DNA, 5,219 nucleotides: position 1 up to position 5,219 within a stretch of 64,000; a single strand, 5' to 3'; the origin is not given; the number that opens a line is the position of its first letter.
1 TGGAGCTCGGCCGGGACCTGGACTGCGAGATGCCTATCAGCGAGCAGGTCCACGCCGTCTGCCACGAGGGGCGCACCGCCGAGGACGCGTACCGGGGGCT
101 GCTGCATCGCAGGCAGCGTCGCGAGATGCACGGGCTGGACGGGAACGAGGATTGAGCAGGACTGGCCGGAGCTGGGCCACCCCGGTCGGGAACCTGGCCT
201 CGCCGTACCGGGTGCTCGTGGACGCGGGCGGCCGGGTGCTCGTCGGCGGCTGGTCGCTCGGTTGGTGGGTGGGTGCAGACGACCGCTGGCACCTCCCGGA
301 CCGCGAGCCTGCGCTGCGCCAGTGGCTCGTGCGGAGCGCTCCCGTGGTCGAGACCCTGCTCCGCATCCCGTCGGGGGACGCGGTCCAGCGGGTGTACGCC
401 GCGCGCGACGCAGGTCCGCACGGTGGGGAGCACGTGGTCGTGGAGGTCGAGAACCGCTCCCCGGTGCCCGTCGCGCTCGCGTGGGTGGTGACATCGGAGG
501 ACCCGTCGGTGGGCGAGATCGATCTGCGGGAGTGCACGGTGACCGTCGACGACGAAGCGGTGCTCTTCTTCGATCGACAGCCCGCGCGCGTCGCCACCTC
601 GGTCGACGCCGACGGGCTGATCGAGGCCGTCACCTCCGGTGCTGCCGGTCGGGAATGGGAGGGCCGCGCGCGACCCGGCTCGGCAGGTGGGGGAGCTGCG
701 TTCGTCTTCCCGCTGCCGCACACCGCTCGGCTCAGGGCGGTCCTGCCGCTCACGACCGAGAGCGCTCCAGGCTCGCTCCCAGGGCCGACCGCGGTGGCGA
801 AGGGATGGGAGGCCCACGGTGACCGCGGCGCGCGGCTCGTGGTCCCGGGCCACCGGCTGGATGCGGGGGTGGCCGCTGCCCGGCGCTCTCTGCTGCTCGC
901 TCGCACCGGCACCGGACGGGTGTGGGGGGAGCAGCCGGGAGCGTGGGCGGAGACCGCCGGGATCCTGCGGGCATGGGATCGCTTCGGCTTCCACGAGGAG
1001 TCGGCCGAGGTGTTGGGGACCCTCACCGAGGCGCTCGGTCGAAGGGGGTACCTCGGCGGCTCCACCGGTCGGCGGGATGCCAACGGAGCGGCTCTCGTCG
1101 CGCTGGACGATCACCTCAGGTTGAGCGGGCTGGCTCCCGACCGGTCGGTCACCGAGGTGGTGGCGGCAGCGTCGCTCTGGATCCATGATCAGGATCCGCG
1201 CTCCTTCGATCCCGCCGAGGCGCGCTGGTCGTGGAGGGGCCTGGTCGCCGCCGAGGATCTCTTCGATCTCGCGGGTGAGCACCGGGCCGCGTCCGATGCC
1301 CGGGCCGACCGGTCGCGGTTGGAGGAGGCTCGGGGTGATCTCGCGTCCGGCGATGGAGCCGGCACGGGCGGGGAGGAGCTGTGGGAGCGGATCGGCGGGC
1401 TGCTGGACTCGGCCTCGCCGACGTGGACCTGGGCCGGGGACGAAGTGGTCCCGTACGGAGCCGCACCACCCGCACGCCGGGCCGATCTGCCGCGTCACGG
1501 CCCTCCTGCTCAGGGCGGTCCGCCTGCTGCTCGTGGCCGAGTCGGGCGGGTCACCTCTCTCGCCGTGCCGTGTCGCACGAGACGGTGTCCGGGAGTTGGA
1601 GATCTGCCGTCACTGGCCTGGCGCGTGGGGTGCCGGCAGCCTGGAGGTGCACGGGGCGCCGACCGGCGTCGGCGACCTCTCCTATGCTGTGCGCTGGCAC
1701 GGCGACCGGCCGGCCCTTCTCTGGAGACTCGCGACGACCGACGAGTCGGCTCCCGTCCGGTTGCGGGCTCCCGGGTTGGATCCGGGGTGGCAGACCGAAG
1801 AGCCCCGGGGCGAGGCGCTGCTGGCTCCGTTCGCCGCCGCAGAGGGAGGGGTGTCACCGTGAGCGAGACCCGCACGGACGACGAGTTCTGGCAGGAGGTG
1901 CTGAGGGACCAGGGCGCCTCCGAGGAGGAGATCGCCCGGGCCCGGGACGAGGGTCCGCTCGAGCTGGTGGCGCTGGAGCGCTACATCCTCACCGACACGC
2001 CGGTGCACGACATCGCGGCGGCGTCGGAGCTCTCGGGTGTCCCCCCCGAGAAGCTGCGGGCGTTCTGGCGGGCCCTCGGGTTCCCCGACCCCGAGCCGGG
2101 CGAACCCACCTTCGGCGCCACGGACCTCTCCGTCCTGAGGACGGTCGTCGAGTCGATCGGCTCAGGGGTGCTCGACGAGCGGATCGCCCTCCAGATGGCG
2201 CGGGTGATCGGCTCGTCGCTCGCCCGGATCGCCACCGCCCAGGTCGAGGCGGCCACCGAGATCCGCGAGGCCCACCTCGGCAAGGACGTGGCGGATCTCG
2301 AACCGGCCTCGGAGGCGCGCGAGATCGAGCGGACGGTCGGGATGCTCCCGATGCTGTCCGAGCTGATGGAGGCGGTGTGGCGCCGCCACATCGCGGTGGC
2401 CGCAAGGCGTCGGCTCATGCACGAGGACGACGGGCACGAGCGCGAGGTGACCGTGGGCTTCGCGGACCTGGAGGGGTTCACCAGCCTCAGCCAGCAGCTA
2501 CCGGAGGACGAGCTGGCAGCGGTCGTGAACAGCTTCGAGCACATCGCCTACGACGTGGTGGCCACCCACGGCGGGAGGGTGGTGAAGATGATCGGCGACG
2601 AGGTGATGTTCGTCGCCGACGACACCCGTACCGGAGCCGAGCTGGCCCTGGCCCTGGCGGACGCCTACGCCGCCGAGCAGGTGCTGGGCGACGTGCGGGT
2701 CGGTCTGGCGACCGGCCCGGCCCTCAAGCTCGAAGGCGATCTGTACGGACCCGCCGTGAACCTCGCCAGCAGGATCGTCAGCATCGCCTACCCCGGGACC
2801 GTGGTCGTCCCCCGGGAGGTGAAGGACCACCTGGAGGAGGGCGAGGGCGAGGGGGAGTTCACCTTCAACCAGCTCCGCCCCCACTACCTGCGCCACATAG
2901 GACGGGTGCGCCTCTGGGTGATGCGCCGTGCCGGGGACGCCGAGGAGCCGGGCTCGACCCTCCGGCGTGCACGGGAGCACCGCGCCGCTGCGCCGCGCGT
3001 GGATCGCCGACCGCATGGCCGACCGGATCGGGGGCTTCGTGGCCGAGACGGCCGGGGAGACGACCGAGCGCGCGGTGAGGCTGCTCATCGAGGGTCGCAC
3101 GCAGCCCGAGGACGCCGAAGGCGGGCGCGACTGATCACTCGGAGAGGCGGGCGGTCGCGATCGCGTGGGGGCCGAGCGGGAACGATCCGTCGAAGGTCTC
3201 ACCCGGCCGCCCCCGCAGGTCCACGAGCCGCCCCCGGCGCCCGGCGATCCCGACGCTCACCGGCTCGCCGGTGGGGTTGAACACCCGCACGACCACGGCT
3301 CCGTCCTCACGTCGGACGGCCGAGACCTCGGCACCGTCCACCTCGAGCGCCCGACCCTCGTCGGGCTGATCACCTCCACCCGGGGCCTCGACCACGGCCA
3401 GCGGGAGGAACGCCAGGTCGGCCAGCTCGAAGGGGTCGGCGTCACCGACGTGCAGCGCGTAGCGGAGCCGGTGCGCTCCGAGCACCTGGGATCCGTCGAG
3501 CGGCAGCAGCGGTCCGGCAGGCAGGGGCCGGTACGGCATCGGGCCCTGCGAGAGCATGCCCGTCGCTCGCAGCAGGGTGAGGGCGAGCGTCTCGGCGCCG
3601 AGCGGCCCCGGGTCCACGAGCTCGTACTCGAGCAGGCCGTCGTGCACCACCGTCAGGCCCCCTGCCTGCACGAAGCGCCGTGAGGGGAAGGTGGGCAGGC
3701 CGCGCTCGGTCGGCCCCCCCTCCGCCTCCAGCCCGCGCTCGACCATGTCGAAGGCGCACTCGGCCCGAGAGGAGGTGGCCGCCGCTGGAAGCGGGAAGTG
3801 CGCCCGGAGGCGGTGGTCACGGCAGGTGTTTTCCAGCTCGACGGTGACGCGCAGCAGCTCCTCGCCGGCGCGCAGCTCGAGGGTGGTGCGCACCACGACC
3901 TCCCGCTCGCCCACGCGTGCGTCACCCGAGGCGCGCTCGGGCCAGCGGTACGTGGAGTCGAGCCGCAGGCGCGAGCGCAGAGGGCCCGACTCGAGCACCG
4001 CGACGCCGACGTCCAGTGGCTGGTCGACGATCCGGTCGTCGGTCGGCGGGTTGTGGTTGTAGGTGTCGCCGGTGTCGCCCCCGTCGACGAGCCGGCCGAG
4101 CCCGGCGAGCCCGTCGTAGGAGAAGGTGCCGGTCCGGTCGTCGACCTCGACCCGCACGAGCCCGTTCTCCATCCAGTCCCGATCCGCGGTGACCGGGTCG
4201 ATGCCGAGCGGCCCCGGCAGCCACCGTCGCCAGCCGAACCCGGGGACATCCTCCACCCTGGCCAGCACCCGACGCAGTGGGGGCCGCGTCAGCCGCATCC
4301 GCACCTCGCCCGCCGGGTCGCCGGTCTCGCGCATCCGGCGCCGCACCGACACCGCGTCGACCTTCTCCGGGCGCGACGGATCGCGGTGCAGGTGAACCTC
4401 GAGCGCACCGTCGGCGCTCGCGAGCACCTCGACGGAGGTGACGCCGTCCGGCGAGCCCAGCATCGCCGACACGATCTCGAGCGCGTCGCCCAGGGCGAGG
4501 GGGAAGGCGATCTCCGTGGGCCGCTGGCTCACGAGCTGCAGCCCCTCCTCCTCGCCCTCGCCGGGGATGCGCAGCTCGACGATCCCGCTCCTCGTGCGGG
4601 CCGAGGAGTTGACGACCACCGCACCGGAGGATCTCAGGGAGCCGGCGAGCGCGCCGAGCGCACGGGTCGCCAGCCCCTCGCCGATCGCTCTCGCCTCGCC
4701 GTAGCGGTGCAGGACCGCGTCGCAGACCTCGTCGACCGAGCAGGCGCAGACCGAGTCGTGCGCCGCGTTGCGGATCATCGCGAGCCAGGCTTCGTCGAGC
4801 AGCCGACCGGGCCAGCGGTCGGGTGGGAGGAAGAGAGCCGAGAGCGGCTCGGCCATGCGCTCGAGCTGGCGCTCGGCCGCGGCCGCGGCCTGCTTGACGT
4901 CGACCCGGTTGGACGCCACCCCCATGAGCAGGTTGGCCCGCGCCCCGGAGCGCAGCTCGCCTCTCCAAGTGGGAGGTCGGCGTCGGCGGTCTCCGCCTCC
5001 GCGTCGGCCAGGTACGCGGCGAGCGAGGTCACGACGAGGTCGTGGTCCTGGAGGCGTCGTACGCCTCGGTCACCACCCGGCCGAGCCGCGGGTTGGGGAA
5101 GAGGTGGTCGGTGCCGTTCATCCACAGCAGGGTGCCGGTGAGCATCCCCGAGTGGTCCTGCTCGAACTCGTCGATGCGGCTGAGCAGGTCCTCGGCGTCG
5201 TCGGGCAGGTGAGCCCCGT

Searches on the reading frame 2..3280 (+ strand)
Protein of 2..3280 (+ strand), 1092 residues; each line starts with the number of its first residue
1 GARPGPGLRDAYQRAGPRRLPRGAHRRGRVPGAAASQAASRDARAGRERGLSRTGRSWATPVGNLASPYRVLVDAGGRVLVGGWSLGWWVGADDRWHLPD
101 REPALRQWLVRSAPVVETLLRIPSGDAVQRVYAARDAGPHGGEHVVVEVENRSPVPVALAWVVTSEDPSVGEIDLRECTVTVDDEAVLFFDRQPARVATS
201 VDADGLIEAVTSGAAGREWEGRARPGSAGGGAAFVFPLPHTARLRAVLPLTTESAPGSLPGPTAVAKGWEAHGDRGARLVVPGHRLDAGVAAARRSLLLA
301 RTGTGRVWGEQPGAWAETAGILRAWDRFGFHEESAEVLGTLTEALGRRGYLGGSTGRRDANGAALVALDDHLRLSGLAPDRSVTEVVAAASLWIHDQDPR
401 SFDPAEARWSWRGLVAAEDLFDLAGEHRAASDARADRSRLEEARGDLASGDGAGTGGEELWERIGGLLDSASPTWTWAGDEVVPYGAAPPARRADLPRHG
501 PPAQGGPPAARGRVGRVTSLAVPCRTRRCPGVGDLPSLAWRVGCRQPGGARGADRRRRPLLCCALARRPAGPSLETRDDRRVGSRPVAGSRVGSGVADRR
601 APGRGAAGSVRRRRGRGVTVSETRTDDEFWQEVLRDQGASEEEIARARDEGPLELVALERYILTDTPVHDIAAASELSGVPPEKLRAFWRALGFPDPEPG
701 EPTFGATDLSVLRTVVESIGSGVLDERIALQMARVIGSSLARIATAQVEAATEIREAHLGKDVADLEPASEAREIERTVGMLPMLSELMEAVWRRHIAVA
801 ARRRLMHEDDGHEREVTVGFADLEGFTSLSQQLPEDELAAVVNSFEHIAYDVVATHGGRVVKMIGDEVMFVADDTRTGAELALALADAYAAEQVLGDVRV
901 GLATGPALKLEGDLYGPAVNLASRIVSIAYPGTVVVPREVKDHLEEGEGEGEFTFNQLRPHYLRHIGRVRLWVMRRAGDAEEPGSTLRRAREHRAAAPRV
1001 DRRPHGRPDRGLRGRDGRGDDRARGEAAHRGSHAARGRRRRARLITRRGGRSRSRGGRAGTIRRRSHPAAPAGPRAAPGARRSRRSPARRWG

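Call 78: search_protein_families(library=pfam, proteins=[window:2-3280:+], max_evalue=0.00001)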
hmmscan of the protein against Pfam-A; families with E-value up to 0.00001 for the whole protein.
window:2-3280:+ (1092 aa): 1 family
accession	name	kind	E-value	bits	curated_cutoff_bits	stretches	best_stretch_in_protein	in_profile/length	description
PF00211.25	Guanylate_cyc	-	2.1e-13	50.7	21.9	1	814-968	7-175/183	Adenylate and Guanylate cyclase catalytic domain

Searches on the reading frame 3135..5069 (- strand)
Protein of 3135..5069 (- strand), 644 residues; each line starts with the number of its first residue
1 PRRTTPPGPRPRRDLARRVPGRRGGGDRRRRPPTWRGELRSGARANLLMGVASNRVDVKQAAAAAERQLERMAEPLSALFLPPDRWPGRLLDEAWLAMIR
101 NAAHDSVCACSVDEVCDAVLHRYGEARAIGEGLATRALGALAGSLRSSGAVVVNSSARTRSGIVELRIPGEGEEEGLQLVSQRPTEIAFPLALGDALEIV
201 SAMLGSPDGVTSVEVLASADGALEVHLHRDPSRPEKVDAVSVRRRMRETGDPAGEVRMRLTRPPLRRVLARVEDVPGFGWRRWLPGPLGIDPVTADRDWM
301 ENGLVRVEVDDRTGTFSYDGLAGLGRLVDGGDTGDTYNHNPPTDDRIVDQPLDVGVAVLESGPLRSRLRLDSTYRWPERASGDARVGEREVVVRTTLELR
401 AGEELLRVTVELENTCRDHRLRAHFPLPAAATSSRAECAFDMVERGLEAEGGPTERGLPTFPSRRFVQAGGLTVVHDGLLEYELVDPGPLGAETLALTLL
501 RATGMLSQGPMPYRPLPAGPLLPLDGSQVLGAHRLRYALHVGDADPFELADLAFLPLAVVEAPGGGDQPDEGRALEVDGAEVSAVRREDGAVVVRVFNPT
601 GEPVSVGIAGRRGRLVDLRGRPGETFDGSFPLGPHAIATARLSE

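Call 78: search_protein_families(library=pfam, proteins=[window:3135-5069:-], max_evalue=0.00001)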
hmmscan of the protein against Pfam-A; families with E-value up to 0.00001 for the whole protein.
window:3135-5069:- (644 aa): 2 families
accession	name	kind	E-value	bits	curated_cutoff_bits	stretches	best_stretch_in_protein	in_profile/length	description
PF07748.19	Glyco_hydro_38C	-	1.3e-08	35.8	25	1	300-502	1-199/206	Glycosyl hydrolases family 38 C-terminal domain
PF09261.16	Alpha-mann_mid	-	2.1e-08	34.6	31.1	1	50-141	5-96/96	Alpha mannosidase middle domain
